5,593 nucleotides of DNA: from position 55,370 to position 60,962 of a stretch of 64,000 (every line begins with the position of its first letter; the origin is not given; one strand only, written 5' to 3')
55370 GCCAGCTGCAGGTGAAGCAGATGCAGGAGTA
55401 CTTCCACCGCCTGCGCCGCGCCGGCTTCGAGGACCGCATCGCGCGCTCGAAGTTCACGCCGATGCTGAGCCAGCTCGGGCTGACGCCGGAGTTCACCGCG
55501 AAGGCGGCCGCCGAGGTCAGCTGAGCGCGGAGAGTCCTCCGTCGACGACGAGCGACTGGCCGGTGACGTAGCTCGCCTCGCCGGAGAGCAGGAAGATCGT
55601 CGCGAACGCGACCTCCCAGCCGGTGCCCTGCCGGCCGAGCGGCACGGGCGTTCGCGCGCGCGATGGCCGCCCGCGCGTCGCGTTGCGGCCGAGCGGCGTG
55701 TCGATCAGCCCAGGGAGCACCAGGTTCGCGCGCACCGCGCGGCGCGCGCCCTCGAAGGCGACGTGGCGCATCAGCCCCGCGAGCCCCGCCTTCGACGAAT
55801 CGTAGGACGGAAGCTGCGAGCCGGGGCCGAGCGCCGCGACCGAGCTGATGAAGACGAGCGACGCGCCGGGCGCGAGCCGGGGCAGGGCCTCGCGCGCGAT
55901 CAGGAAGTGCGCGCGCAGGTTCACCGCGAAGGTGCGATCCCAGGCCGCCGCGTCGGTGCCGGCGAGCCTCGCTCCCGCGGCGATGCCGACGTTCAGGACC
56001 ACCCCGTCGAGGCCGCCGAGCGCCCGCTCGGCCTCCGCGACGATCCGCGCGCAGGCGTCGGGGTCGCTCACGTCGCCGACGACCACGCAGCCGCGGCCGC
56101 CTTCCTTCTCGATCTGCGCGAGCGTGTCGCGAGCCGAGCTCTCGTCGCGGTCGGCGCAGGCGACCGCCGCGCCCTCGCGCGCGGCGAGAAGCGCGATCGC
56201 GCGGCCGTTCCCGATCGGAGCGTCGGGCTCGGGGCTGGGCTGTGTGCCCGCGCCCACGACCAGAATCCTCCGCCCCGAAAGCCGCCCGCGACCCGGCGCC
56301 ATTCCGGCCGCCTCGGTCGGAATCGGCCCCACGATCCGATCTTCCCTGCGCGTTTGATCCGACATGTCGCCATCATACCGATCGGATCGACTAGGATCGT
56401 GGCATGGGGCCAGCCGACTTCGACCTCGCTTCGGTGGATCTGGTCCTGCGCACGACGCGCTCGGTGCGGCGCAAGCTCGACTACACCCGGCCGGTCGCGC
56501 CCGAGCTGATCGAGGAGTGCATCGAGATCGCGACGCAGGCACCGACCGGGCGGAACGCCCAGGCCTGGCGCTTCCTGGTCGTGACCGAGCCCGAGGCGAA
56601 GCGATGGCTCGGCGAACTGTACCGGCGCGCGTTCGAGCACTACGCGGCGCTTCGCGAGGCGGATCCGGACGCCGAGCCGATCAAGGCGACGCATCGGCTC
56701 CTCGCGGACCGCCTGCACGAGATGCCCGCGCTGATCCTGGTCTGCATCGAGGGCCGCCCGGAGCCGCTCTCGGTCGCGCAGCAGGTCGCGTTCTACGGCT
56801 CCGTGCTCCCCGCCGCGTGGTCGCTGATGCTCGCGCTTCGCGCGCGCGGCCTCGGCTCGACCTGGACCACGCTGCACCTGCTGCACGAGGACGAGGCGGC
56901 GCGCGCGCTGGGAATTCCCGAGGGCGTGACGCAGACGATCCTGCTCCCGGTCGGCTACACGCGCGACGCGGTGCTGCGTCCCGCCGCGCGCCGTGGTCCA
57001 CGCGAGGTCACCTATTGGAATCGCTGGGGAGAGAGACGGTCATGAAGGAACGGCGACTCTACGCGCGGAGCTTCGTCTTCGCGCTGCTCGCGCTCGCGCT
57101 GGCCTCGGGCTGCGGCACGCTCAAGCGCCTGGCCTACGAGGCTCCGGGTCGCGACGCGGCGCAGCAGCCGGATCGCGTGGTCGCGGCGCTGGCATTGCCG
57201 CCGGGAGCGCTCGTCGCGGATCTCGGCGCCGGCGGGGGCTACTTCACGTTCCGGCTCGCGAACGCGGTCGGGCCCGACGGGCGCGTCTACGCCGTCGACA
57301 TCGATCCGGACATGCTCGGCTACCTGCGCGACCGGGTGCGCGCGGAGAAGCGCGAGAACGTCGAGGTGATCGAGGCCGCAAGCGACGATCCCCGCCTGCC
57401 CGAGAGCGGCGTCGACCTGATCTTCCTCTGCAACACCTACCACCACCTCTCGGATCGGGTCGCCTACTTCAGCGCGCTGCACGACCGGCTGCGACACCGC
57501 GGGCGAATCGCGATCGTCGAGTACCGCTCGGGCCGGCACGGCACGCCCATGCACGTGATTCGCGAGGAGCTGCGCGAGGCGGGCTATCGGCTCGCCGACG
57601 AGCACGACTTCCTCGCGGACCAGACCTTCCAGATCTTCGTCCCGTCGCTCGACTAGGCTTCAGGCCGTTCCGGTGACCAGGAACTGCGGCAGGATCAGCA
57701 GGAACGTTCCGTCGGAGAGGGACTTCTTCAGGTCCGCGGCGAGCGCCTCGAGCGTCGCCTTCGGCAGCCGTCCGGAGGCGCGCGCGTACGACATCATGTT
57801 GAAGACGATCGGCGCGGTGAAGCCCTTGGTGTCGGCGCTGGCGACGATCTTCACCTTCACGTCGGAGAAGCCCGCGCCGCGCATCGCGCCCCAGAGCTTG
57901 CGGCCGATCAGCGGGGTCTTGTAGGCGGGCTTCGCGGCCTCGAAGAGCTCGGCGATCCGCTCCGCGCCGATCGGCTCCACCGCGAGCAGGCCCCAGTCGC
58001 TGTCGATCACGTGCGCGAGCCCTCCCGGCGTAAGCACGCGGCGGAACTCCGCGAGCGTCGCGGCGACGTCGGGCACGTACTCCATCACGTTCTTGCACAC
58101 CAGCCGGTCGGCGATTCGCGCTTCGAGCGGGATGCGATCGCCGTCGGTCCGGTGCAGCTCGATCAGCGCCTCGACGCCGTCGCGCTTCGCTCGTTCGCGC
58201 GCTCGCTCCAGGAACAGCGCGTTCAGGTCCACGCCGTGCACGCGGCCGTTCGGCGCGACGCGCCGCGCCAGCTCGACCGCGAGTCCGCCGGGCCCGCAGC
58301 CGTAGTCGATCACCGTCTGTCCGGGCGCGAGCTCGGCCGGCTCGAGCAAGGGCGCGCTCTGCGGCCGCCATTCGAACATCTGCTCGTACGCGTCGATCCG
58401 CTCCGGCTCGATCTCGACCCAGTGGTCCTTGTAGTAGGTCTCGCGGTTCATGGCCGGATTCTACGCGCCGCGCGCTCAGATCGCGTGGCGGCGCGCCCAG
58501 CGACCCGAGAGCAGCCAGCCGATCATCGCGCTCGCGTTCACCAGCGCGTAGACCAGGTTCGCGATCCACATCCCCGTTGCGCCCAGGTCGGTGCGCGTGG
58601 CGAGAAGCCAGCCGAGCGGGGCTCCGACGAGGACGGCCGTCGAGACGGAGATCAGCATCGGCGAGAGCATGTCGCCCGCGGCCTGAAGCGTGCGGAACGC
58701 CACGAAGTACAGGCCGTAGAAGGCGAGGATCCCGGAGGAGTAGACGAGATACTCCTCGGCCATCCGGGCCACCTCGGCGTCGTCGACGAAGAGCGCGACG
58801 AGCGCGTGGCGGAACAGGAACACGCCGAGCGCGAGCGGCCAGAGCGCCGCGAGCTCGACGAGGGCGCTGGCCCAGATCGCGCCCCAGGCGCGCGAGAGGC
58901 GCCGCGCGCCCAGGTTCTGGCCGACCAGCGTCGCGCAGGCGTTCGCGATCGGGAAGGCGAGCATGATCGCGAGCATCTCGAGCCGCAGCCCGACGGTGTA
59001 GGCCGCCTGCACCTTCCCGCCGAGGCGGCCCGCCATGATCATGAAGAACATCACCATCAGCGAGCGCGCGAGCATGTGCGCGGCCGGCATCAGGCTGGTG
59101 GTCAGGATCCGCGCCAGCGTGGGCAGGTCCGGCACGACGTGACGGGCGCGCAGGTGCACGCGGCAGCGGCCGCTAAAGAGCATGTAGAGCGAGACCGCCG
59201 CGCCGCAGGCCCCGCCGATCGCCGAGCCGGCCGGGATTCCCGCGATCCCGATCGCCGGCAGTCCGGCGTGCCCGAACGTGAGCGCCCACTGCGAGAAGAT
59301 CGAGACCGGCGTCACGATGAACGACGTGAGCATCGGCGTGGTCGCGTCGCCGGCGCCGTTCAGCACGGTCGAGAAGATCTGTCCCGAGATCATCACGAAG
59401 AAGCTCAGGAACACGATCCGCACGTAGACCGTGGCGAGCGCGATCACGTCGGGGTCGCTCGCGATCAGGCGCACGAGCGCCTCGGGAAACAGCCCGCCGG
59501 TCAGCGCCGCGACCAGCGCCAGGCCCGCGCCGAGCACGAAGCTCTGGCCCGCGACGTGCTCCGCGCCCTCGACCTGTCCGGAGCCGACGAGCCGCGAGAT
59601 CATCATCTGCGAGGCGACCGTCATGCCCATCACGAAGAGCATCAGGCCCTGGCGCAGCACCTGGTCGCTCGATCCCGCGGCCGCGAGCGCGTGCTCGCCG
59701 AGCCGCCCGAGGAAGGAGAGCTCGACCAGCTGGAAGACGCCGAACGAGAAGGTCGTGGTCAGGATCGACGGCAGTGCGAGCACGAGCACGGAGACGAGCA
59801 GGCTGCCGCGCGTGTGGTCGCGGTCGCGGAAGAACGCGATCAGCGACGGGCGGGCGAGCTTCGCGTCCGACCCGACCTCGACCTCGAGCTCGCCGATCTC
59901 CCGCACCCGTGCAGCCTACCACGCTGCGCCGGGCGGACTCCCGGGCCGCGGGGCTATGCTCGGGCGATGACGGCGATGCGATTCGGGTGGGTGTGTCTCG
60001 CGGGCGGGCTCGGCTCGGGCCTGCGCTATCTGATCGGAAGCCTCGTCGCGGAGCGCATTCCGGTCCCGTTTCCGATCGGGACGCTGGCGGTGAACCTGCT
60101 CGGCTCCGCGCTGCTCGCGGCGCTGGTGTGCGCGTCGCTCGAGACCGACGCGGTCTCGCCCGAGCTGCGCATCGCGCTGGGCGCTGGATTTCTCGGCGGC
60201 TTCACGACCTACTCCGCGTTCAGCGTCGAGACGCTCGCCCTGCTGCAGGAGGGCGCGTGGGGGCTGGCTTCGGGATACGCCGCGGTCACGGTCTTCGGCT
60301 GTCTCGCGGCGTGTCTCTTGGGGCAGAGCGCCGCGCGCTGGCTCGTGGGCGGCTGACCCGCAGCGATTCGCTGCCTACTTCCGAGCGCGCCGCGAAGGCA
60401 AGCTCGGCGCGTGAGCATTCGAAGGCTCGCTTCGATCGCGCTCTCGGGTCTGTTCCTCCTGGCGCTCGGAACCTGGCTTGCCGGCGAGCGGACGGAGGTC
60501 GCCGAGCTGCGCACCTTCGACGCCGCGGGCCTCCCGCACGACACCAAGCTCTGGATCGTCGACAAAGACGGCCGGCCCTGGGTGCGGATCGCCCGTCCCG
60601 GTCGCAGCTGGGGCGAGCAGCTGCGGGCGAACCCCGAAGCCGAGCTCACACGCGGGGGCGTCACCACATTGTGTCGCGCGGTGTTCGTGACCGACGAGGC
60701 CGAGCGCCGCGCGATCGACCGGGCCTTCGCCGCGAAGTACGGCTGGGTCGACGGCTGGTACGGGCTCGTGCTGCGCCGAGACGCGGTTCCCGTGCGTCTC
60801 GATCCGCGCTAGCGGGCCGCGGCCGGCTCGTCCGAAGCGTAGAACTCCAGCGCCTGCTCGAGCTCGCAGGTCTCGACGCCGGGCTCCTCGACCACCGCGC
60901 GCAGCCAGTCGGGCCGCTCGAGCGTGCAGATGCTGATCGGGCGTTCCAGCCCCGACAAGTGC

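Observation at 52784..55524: SCP2-like protein plus a ligand-less and a ligand-complete ferritin-like paralog: a PaaB/PaaC/PaaA-style diiron oxygenase candidate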

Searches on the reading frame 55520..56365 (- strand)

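Call 12: search_protein_families(library=pfam, proteins=[window:55520-56365:-], max_evalue=0.001)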
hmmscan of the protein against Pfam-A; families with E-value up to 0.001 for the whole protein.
seq(282 aa): 4 families
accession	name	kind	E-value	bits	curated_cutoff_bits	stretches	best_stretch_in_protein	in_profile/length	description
PF13561.12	adh_short_C2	-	2.5e-55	188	27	1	54-279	9-236/236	Enoyl-(Acyl carrier protein) reductase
PF00106.31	adh_short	-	4.7e-39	134.3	26.6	1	52-230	11-191/195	short chain dehydrogenase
PF08659.16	KR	-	2.1e-08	34.8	22.6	1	67-206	27-167/180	KR domain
PF23441.1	SDR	-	9e-08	32.2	27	1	119-278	91-255/258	SDR-like rossmann domain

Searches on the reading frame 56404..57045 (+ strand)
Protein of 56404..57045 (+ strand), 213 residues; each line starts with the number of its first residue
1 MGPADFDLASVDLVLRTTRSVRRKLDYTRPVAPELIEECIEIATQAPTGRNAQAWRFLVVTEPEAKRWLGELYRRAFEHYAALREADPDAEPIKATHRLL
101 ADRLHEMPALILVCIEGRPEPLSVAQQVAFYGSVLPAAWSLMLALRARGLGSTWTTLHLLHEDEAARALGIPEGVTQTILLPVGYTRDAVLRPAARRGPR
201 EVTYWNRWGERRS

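Call 12: search_protein_families(library=pfam, proteins=[window:56404-57045:+], max_evalue=0.001)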
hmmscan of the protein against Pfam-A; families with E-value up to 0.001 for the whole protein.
window:56404-57045:+ (213 aa): 2 families
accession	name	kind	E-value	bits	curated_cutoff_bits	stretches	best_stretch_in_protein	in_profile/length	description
PF00881.29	Nitroreductase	-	4.7e-22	79.4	23.5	1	16-185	2-167/167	Nitroreductase family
PF14512.11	TM1586_NiRdase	-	1.1e-06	28.9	27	0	26-62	150-186/215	Putative TM nitroreductase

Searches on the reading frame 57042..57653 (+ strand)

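Call 12: search_protein_families(library=pfam, proteins=[window:57042-57653:+], max_evalue=0.001)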
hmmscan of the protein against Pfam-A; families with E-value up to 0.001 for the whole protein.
seq(204 aa): 12 families
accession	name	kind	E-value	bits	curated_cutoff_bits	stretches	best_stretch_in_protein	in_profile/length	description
PF13649.12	Methyltransf_25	-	2.5e-16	60.6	27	1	58-154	1-97/97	Methyltransferase domain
PF08242.18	Methyltransf_12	-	6.7e-16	59.3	30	1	60-156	2-98/98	Methyltransferase domain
PF13847.12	Methyltransf_31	-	3.8e-14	53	27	1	58-162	7-113/145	Methyltransferase domain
PF08241.18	Methyltransf_11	-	6.4e-14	52.8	21.2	1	60-158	2-95/95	Methyltransferase domain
PF01209.24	Ubie_methyltran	-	7.3e-09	35.7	20.1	1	54-161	47-154/233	ubiE/COQ5 methyltransferase family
PF13489.12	Methyltransf_23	-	7.8e-07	29.4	27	1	42-171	8-124/164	Methyltransferase domain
PF02475.24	TRM5-TYW2_MTfase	-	8.6e-07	29.5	28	1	45-116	27-98/164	TRM5/TYW2 methyltransferase domain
PF13578.12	Methyltransf_24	-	2.5e-06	28.7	26.3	1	61-157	3-101/105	Methyltransferase domain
PF01135.25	PCMT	-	7.1e-06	26.4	20.3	1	47-112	66-131/210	Protein-L-isoaspartate(D-aspartate) O-methyltransferase (PCMT)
PF01728.25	FtsJ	-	7.5e-06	26.4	24.1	1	52-127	19-95/181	FtsJ-like methyltransferase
PF00398.26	RrnaAD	-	0.00021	20.9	24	1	44-112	20-83/263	Ribosomal RNA adenine dimethylase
PF05175.20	MTS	-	0.00077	19.6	23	0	56-162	33-142/170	Methyltransferase small domain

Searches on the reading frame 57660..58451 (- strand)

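Call 12: search_protein_families(library=pfam, proteins=[window:57660-58451:-], max_evalue=0.001)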
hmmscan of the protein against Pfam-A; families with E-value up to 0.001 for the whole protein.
window:57660-58451:- (263 aa): 12 families
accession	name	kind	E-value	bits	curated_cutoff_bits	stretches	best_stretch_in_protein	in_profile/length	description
PF13847.12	Methyltransf_31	-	4e-20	72.4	27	1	43-152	3-113/145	Methyltransferase domain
PF13649.12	Methyltransf_25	-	4.1e-20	72.7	27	1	47-144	1-97/97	Methyltransferase domain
PF08241.18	Methyltransf_11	-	2.5e-19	70.1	21.2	1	49-146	2-93/95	Methyltransferase domain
PF01209.24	Ubie_methyltran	-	4.8e-15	56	20.1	1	42-150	46-153/233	ubiE/COQ5 methyltransferase family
PF08242.18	Methyltransf_12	-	6.9e-15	56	30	1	49-145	2-97/98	Methyltransferase domain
PF13489.12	Methyltransf_23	-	2.8e-11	43.9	27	1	39-153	18-123/164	Methyltransferase domain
PF01135.25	PCMT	-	3.4e-07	30.7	20.3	1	33-105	63-134/210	Protein-L-isoaspartate(D-aspartate) O-methyltransferase (PCMT)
PF08704.16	GCD14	-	3.7e-07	30.5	26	1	40-103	37-100/247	tRNA methyltransferase complex GCD14 subunit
PF05175.20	MTS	-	3.4e-06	27.3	23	1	38-105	26-91/170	Methyltransferase small domain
PF06325.19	PrmA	-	1.7e-05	24.9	22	1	42-128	160-241/296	Ribosomal protein L11 methyltransferase (PrmA)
PF01728.25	FtsJ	-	5.5e-05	23.6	24.1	1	41-85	19-62/181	FtsJ-like methyltransferase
PF13679.12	Methyltransf_32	-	0.00022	21.7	27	1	43-101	25-86/143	Methyltransferase domain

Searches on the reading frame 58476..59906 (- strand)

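Call 12: search_protein_families(library=pfam, proteins=[window:58476-59906:-], max_evalue=0.001)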
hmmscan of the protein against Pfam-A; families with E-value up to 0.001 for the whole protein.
window:58476-59906:- (476 aa): 1 family
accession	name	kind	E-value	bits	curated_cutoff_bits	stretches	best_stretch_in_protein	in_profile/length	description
PF01554.23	MatE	-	1.8e-50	171.2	24.9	2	52-204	6-157/161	MatE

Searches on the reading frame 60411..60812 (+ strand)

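Call 63: search_protein_families(library=pfam, proteins=[window:60411-60812:+], max_evalue=0.0001)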
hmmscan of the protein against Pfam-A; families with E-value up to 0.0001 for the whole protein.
window:60411-60812:+ (133 aa): 2 families
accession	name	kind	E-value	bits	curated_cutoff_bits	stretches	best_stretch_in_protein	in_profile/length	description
PF10012.15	DUF2255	-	6e-06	27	29.8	1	40-111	21-93/115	Uncharacterized protein conserved in bacteria (DUF2255)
PF01243.27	PNPOx_N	-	1.3e-05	26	28.1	1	32-112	16-96/120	Pyridoxamine 5'-phosphate oxidase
